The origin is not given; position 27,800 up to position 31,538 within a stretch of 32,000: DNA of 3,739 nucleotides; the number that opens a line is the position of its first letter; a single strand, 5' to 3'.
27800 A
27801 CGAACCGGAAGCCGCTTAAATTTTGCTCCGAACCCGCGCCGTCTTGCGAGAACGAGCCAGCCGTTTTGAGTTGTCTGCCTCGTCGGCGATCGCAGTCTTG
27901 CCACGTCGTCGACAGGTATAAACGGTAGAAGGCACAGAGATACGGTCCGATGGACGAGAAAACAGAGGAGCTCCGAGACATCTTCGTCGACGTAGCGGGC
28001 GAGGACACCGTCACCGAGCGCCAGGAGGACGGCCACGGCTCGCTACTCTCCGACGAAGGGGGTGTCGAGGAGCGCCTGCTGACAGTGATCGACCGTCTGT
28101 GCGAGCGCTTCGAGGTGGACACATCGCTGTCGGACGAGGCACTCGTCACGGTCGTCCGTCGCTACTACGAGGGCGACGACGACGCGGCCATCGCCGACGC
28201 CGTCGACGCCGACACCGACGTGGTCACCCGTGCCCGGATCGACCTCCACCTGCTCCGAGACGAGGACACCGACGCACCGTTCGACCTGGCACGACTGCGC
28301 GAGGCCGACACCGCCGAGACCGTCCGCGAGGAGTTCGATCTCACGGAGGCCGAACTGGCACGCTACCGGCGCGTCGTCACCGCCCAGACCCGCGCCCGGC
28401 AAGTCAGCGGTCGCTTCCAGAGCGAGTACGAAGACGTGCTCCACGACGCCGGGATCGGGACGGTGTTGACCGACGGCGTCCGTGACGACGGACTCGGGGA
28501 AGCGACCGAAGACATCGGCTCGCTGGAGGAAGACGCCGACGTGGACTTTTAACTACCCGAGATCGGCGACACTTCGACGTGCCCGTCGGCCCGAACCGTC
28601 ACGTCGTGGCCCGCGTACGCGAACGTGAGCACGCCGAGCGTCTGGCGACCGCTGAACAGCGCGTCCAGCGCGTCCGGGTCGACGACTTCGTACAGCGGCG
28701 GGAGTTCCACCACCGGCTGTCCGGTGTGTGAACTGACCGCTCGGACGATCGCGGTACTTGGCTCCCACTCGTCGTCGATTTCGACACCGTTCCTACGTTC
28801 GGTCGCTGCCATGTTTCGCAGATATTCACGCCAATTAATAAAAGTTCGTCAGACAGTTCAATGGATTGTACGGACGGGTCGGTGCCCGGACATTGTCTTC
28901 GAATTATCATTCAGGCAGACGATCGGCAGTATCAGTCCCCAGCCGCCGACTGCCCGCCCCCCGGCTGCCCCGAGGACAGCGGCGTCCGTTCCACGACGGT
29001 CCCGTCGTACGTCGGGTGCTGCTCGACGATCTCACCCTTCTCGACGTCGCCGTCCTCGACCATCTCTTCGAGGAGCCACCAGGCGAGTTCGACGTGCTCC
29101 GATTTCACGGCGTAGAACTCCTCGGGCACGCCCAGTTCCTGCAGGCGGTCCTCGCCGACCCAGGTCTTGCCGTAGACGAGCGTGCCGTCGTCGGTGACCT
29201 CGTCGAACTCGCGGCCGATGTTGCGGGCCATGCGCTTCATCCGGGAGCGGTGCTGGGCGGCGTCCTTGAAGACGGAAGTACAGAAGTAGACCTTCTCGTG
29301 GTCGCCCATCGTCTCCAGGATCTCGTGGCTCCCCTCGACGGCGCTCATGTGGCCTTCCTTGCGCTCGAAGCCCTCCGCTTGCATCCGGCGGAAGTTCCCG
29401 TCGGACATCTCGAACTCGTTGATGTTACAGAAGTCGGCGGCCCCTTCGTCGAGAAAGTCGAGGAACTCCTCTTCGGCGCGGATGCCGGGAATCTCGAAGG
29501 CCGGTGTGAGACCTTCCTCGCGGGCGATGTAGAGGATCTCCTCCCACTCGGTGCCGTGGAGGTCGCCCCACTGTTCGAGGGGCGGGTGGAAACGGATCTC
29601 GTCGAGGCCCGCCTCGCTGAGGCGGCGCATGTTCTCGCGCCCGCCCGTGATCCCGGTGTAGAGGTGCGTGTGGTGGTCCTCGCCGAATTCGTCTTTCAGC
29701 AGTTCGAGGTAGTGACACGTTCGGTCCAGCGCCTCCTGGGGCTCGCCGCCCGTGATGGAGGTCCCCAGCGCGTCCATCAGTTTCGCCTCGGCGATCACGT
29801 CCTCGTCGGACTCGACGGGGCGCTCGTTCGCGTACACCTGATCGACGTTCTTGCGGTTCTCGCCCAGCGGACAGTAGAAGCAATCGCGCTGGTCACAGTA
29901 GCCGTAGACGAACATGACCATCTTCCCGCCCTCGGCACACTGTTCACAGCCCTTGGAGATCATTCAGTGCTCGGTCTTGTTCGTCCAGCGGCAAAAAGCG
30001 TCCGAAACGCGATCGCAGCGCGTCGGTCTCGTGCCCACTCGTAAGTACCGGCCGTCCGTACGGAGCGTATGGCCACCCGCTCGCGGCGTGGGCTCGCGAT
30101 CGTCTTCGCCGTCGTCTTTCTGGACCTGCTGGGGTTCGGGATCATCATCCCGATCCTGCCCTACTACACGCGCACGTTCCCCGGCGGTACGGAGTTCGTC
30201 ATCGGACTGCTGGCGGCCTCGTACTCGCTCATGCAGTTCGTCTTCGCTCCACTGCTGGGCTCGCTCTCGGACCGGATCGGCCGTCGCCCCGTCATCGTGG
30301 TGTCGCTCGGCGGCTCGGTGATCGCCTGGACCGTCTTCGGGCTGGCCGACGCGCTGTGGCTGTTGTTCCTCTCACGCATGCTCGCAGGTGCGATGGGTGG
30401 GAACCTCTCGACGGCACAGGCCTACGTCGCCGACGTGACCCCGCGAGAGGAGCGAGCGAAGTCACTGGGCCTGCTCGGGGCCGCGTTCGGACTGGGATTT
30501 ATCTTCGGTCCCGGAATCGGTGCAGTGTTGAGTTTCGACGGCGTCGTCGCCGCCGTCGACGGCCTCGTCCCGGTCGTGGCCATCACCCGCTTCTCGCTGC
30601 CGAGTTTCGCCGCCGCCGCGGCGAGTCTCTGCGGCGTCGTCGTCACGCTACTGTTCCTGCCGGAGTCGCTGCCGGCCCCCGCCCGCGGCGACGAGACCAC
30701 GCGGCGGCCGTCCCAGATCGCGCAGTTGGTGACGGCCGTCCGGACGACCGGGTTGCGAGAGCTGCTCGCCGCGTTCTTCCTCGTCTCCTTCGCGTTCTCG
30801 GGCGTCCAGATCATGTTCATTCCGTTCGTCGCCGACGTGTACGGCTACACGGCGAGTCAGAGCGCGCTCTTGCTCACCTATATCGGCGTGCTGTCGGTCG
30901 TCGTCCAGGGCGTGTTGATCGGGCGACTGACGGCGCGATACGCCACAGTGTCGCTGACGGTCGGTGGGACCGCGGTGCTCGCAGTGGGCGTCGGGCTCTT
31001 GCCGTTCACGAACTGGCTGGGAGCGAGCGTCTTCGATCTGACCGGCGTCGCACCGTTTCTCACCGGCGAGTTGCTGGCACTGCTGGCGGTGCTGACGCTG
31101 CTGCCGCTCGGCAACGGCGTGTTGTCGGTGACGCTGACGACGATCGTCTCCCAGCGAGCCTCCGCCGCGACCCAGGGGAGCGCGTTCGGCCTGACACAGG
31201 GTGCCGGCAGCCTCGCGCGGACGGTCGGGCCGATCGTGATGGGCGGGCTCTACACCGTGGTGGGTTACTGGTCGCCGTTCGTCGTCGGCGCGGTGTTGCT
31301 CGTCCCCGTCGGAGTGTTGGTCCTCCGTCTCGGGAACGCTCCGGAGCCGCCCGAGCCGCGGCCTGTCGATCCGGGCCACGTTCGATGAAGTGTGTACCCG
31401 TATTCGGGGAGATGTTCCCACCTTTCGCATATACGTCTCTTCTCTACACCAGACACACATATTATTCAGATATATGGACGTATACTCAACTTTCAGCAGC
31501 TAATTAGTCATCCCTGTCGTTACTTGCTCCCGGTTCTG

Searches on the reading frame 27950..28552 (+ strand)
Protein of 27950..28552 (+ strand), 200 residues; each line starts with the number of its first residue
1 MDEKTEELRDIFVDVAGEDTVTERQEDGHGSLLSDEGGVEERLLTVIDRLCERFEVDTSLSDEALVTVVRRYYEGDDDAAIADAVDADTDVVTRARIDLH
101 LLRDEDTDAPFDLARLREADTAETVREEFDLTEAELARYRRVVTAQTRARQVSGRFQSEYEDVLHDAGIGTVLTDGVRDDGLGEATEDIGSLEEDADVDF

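Call 9: search_protein_families(library=pfam, proteins=[window:27950-28552:+], max_evalue=0.001)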
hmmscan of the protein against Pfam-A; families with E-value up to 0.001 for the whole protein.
window:27950-28552:+ (200 aa): 0 families

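Call 26: search_protein_families(library=ncbifam, proteins=[window:27950-28552:+], max_evalue=0.001)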
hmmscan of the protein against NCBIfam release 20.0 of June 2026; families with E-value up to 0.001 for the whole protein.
window:27950-28552:+ (200 aa): 0 families

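Call 87: search_protein_families(library=pfam, proteins=[window:27950-28552:+], max_evalue=0.01)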
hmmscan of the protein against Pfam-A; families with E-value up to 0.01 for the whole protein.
window:27950-28552:+ (200 aa): 1 family
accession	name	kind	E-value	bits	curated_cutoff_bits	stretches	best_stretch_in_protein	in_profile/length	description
PF01192.27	RNA_pol_Rpb6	-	0.0092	16.4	26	0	130-152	1-23/53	RNA polymerase Rpb6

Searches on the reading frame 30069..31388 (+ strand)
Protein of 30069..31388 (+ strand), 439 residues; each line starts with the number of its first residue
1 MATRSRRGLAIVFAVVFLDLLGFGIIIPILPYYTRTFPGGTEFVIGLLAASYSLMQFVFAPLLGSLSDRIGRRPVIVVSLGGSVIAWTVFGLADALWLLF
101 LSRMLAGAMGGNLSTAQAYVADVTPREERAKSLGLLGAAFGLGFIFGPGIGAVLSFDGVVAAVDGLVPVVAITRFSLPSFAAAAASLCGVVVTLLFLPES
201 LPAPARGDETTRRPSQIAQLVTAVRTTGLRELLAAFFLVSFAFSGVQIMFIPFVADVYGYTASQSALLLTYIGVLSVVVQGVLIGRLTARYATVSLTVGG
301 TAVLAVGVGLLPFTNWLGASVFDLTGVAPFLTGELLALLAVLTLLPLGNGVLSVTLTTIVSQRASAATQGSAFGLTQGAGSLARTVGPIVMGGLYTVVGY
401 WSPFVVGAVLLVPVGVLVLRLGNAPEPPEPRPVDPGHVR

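Call 25: search_protein_families(library=pfam, proteins=[window:30069-31388:+], max_evalue=0.001)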
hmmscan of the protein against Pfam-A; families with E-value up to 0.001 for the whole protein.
window:30069-31388:+ (439 aa): 2 families
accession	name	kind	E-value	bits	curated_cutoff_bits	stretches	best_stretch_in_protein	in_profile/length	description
PF07690.21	MFS_1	-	5.2e-50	170.8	33.4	2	13-318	2-295/347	Major Facilitator Superfamily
PF18943.6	DUF5690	-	0.00081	18.9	25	0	382-428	119-164/382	Family of unknown function (DUF5690)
